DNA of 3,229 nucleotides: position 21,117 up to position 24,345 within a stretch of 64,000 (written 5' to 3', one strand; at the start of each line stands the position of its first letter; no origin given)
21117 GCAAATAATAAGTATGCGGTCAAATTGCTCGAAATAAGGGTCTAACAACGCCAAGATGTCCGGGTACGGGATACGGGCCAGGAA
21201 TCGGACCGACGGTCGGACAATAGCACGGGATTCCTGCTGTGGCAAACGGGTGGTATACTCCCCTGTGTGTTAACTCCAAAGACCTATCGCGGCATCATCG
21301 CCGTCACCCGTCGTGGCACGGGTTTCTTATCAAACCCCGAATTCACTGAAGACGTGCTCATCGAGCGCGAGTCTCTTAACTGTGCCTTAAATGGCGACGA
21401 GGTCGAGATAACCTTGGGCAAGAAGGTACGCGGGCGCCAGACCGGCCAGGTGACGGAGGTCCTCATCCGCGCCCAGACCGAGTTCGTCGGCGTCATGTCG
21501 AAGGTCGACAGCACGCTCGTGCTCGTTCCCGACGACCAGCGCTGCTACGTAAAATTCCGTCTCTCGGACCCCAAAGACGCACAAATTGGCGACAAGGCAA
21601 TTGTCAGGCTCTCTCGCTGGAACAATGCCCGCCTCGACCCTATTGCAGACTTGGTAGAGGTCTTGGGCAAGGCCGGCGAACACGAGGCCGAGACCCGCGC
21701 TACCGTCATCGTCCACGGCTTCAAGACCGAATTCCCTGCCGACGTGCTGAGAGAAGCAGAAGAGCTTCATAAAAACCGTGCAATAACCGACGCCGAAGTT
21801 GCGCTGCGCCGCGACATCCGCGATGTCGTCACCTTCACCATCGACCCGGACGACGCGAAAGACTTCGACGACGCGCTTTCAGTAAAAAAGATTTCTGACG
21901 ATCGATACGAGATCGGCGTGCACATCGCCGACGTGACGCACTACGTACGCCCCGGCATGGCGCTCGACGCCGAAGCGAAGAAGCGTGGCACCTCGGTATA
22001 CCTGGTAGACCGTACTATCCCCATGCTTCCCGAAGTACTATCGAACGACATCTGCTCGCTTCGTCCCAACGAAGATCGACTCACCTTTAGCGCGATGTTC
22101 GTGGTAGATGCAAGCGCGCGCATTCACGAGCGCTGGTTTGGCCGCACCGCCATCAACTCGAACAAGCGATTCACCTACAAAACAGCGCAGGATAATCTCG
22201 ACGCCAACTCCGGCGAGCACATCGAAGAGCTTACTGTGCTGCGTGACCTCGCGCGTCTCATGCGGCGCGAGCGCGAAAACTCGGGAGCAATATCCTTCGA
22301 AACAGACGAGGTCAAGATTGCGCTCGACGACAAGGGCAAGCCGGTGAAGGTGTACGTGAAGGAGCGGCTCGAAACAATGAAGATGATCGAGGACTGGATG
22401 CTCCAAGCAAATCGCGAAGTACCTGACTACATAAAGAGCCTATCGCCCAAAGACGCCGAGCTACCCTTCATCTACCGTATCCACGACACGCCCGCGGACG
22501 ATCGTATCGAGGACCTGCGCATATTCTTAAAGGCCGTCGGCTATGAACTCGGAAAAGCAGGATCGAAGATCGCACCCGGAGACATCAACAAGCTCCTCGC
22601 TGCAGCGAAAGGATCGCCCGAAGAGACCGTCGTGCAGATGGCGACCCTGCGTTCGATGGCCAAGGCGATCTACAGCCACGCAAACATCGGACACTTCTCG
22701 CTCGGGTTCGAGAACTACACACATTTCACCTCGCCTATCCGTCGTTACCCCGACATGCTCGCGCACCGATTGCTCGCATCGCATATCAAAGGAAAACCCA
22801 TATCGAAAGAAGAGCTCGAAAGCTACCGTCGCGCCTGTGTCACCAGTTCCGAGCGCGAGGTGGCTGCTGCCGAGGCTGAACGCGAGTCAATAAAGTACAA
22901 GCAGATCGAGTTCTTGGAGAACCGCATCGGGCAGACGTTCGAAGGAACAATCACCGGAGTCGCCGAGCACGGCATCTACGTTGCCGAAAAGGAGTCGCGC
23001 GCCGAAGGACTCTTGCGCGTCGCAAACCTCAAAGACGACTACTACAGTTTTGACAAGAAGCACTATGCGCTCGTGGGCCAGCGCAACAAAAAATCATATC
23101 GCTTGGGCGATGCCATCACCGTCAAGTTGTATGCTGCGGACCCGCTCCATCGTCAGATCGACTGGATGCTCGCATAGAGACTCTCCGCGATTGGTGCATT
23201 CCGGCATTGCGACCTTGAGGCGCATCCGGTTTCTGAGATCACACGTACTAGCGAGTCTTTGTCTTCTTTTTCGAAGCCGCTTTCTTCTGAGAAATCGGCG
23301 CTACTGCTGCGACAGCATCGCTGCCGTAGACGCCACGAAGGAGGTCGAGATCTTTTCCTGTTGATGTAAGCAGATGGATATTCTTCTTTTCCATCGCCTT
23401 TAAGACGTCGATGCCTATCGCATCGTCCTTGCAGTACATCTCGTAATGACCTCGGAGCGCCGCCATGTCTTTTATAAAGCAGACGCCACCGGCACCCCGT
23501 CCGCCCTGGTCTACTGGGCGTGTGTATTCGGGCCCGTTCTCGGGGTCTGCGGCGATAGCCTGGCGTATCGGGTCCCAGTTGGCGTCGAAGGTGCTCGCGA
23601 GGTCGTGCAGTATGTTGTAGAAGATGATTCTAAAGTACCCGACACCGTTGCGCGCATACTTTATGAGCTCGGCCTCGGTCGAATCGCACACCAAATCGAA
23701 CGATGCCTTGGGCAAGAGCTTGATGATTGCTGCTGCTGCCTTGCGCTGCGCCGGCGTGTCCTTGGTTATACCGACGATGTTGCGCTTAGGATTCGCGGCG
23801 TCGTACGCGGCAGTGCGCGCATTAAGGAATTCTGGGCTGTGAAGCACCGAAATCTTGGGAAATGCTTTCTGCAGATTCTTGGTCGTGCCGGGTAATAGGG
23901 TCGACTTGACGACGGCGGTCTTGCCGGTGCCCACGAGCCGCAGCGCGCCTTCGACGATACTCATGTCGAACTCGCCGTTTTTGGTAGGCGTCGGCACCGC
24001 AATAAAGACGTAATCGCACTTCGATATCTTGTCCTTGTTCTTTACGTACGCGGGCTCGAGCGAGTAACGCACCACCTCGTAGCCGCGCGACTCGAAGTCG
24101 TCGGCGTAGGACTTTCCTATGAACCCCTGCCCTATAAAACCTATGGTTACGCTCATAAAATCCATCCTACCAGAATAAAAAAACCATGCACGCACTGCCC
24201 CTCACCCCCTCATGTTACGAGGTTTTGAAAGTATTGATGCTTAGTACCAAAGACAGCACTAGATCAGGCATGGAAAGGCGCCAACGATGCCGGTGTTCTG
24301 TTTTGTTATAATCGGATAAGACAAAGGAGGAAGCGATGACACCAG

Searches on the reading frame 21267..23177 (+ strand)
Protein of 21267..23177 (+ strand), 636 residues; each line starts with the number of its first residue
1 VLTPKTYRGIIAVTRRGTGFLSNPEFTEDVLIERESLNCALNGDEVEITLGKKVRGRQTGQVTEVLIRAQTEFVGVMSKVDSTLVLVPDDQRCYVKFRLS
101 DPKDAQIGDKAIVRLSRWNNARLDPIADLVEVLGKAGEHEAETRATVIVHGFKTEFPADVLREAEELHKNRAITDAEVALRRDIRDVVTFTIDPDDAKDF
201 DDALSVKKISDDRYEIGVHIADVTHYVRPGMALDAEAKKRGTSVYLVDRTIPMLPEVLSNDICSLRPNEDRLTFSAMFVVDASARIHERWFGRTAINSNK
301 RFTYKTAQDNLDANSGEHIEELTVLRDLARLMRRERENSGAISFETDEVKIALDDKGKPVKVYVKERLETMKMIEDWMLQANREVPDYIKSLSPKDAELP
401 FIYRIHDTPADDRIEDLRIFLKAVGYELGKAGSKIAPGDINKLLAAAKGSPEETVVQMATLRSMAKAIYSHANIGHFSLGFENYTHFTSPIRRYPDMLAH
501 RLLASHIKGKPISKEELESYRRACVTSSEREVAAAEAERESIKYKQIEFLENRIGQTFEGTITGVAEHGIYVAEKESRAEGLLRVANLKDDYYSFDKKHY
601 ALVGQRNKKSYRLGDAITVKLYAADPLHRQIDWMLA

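Call 42: search_protein_families(library=pfam, proteins=[window:21267-23177:+], max_evalue=0.001)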
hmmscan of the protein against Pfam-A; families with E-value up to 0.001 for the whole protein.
window:21267-23177:+ (636 aa): 5 families
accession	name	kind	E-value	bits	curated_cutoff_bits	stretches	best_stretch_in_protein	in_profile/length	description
PF00773.25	RNB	-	1.1e-105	353.9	29.3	1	181-508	1-325/326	RNB domain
PF17876.7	CSD2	-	1.1e-14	54.7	26.2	1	87-157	3-74/74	Cold shock domain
PF08206.17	OB_RNB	-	2.5e-07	30.7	24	1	9-65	1-58/58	Ribonuclease B OB domain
PF17849.7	OB_Dis3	-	1.2e-05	25.7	22.8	1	110-147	36-73/77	Dis3-like cold-shock domain 2 (CSD2)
PF00575.29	S1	-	0.0001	23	22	1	553-621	3-59/74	S1 RNA binding domain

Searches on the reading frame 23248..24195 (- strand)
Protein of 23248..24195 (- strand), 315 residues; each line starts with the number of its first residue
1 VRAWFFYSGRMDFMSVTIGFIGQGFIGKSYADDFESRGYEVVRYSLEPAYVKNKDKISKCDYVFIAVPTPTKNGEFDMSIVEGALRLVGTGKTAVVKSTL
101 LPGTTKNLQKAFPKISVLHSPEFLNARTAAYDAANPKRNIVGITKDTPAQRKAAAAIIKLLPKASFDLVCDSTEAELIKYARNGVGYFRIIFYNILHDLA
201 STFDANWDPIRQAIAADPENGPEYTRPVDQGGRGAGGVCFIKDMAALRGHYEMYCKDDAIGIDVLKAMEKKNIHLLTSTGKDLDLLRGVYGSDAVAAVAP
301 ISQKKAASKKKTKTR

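Call 42: search_protein_families(library=pfam, proteins=[window:23248-24195:-], max_evalue=0.001)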
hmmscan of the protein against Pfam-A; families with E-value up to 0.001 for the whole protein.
window:23248-24195:- (315 aa): 3 families
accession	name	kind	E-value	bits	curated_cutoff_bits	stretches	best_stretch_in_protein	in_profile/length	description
PF03721.20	UDPG_MGDP_dh_N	-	1.5e-17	64.3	27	1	53-149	70-181/187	UDP-glucose/GDP-mannose dehydrogenase family, NAD binding domain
PF00984.24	UDPG_MGDP_dh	-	2.3e-12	47.3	25.4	1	174-254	2-78/94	UDP-glucose/GDP-mannose dehydrogenase family, central domain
PF03446.21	NAD_binding_2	-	0.00043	20.8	21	0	17-111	1-106/161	NAD binding domain of 6-phosphogluconate dehydrogenase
